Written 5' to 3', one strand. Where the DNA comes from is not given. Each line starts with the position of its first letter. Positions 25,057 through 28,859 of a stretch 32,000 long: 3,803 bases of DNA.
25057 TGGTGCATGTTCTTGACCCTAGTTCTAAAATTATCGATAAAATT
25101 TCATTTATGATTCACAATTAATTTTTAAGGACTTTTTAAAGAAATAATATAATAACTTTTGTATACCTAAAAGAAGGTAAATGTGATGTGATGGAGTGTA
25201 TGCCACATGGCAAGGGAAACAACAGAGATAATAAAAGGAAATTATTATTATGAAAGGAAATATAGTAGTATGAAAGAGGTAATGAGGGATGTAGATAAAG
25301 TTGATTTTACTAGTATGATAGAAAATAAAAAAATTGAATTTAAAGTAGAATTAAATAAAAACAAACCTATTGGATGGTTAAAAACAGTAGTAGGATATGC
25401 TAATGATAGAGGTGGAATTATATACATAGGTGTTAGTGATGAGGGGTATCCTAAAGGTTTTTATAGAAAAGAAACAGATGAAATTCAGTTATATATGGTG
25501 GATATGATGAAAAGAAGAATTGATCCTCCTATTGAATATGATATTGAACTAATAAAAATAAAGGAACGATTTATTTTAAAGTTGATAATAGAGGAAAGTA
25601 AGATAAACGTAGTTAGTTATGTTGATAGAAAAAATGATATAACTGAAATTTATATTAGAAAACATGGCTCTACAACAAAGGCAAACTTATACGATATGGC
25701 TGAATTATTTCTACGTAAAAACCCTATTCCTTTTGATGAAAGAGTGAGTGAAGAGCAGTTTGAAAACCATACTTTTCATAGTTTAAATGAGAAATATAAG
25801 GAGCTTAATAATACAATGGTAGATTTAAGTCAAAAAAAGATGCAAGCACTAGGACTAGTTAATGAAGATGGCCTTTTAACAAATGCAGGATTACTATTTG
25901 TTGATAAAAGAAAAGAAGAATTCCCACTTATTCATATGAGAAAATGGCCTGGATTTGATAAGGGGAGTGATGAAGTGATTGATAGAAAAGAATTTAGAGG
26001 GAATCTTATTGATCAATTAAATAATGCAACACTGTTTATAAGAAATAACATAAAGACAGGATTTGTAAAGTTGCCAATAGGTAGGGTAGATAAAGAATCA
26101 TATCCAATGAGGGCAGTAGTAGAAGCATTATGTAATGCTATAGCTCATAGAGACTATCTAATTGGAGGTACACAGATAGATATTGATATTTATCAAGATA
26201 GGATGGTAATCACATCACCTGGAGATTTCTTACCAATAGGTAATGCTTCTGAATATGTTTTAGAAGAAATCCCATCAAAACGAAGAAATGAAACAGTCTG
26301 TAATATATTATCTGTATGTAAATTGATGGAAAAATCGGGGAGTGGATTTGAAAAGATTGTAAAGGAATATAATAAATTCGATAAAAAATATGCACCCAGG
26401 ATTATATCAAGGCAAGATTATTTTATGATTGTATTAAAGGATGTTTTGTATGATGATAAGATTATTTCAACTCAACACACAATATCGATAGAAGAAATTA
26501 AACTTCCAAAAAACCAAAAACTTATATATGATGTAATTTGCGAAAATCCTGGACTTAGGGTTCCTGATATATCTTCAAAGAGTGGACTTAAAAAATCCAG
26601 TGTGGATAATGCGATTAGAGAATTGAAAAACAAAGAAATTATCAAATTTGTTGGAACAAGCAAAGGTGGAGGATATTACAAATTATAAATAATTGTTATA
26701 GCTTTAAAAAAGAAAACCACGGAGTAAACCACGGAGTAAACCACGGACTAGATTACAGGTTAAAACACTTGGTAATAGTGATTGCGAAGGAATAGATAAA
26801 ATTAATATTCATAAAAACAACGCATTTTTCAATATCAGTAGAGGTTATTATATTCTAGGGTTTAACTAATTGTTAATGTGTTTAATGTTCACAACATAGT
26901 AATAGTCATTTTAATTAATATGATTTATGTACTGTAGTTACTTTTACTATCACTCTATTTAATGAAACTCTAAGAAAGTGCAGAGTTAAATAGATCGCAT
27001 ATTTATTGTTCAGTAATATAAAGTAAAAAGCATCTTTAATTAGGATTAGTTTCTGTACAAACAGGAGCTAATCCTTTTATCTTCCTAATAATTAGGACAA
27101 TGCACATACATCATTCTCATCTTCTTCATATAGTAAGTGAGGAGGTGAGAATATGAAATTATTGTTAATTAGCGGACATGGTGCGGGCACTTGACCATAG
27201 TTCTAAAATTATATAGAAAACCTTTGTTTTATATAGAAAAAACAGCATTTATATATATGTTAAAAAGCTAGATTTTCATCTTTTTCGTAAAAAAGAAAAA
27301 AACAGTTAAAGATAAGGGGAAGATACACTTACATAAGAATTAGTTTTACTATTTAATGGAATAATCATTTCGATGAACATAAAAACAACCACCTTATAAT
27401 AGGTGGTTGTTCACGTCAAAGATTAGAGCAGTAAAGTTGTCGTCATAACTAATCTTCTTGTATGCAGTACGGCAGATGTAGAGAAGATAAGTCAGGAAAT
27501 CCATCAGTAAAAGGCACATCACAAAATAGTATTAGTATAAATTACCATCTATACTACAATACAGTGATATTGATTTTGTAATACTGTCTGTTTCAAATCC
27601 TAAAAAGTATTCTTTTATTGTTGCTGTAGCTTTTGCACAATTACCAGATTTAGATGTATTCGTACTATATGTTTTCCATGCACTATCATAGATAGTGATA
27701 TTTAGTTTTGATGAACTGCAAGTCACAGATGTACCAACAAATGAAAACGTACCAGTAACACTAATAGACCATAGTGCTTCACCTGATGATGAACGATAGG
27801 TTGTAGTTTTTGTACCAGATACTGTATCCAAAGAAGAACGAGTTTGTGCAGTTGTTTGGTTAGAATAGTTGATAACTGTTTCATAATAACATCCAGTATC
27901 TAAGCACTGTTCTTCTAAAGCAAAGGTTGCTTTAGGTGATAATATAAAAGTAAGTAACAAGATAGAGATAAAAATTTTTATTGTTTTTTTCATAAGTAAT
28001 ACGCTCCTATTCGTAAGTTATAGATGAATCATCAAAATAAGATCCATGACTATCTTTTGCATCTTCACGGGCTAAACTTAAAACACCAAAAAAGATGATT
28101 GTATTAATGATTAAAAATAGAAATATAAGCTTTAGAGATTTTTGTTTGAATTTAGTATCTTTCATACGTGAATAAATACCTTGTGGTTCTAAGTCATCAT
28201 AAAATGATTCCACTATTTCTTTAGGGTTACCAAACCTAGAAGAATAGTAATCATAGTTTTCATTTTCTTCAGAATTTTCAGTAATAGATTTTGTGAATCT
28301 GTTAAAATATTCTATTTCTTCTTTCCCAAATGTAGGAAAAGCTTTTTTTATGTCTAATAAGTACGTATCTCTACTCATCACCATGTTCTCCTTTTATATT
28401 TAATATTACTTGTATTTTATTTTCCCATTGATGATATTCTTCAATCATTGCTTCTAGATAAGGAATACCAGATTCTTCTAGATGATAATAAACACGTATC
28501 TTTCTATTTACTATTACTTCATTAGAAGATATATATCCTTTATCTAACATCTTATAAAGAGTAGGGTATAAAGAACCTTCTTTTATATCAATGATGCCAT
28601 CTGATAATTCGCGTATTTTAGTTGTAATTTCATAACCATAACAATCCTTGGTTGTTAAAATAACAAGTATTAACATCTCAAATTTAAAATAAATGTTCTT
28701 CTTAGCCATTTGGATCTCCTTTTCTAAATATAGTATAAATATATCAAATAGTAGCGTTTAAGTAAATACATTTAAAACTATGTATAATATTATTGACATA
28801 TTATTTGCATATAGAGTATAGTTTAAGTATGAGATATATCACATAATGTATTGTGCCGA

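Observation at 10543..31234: Cassette array bounded by repeats that copy the terminator, leader and first codons of the amidase gene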

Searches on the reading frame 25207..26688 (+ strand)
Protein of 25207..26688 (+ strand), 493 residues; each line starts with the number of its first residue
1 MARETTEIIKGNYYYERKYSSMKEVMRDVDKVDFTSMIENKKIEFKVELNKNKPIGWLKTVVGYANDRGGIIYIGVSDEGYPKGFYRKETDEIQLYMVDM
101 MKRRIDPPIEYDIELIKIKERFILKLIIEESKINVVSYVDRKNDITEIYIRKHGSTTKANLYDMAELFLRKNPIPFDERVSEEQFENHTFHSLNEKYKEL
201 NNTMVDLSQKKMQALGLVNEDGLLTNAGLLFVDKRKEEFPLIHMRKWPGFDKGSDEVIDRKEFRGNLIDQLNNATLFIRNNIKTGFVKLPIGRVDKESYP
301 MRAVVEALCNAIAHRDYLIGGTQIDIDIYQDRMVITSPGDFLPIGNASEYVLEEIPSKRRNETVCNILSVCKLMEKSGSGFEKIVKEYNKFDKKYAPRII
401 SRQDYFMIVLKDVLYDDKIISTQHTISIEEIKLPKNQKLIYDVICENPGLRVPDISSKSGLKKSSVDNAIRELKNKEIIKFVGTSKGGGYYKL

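Call 13: search_protein_families(library=pfam, proteins=[window:25207-26688:+], max_evalue=0.01)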
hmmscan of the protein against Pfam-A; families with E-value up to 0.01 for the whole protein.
window:25207-26688:+ (493 aa): 6 families
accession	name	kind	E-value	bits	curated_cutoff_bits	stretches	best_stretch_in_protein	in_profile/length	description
PF04326.19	SLFN_AlbA_2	-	3.4e-20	73.2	25.3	1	39-160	1-118/118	Schlafen, AlbA_2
PF13749.12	HATPase_c_4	-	1.1e-19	70.6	26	1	321-410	1-89/89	Putative ATP-dependent DNA helicase recG C-terminal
PF13412.12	HTH_24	-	4.4e-05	23.4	21.9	1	435-480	3-48/48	Winged helix-turn-helix DNA-binding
PF01978.25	TrmB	-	0.0038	17.5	25.6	1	435-481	8-54/68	Sugar-specific transcriptional regulator TrmB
PF24741.1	AlkZ-rel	-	0.0066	16.4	26.5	0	429-483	96-154/221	AlkZ related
PF05158.18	RNA_pol_Rpc34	-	0.0069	16.3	28.4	0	432-481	81-132/332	RNA polymerase Rpc34 subunit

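Call 26: find_encoding_contigs(protein=window:25207-26688:+, flank=10000, max_places=10)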
Protein window:25207-26688:+ (493 aa): no gene with exactly this product is on record in the collection.

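Call 43: search_protein_families(library=padloc, proteins=[window:25207-26688:+], max_evalue=0.01)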
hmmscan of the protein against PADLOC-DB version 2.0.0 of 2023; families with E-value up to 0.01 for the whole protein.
window:25207-26688:+ (493 aa): 7 families
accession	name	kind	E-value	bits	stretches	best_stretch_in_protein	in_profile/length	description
PDLC02394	pAgo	-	1.8e-11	40.5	1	58-387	58-404/1121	-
PDLC02402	Aga_SIR2-PNTD1-PNTD2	-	1.2e-08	31.5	1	176-388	323-539/876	Class I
PDLC02418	Aga_SIR2-Kinase-PNTD1-PNTD2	-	5.5e-07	26.2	1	254-387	276-416/756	Class I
PDLC01434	CasR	-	0.0002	19.3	1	416-487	113-177/191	"CAS-I,CAS-II,CAS-III,CAS-IV,CAS-V,CAS-VI; associated_signaling"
PDLC01268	CasR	-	0.00037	18.5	1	426-490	115-174/179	"CAS-I,CAS-II,CAS-III,CAS-IV,CAS-V,CAS-VI; associated_signaling"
PDLC01850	CARF3--CARF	-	0.0023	15.8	0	433-484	143-194/209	-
PDLC03963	SoFic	-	0.0088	13.5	0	428-483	285-341/361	-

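Call 44: search_protein_families(library=ncbifam, proteins=[window:25207-26688:+], max_evalue=0.01)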
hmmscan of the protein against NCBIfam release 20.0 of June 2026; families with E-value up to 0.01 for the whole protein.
window:25207-26688:+ (493 aa): 1 family
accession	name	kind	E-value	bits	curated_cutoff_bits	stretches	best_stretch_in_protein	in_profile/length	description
TIGR01884.1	cas_HTH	subfamily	0.0029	17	60.2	1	422-490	129-196/202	CRISPR-associated CARF protein Csa3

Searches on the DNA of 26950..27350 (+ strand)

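Call 77: search_rna_families(source=window, start=26950, end=27350, threshold=evalue, max_evalue=1)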
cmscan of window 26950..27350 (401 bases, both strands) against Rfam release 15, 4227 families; matches with E-value up to 1: 0.
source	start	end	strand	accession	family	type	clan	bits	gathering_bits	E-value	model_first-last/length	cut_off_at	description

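Call 81: search_dna_similar(query=window:27014-27310:+, collection=phages, mode=distant, max_evalue=0.01, max_rows=10)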
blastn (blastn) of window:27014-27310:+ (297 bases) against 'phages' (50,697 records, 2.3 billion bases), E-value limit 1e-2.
No match.

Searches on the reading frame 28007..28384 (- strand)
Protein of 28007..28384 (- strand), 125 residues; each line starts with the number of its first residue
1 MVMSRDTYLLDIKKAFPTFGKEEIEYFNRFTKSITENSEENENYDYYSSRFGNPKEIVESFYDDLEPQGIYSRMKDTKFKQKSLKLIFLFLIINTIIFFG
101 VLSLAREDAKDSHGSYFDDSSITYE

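Call 13: search_protein_families(library=pfam, proteins=[window:28007-28384:-], max_evalue=0.01)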
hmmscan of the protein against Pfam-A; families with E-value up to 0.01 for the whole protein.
window:28007-28384:- (125 aa): 1 family
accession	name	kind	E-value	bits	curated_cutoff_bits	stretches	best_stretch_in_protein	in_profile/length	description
PF19615.4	DUF6120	-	1.3e-10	41.6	27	1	8-96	1-91/92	Family of unknown function (DUF6120)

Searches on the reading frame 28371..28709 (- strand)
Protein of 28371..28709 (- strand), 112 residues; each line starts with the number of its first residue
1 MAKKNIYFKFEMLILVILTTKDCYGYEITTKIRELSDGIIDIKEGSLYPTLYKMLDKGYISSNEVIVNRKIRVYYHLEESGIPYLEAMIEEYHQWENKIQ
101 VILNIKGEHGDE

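Call 13: search_protein_families(library=pfam, proteins=[window:28371-28709:-], max_evalue=0.01)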
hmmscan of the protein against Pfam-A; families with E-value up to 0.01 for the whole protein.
window:28371-28709:- (112 aa): 1 family
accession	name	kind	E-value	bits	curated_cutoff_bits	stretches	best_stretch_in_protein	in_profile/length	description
PF03551.20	PadR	-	3.1e-18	66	27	1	14-85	1-73/75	Transcriptional regulator PadR-like family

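Call 43: search_protein_families(library=padloc, proteins=[window:28371-28709:-], max_evalue=0.01)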
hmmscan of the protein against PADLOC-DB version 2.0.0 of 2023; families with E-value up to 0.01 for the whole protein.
window:28371-28709:- (112 aa): 0 families

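Call 73: find_encoding_contigs(protein=window:28371-28709:-, flank=10000, max_places=10)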
Protein window:28371-28709:- (112 aa): no gene with exactly this product is on record in the collection.
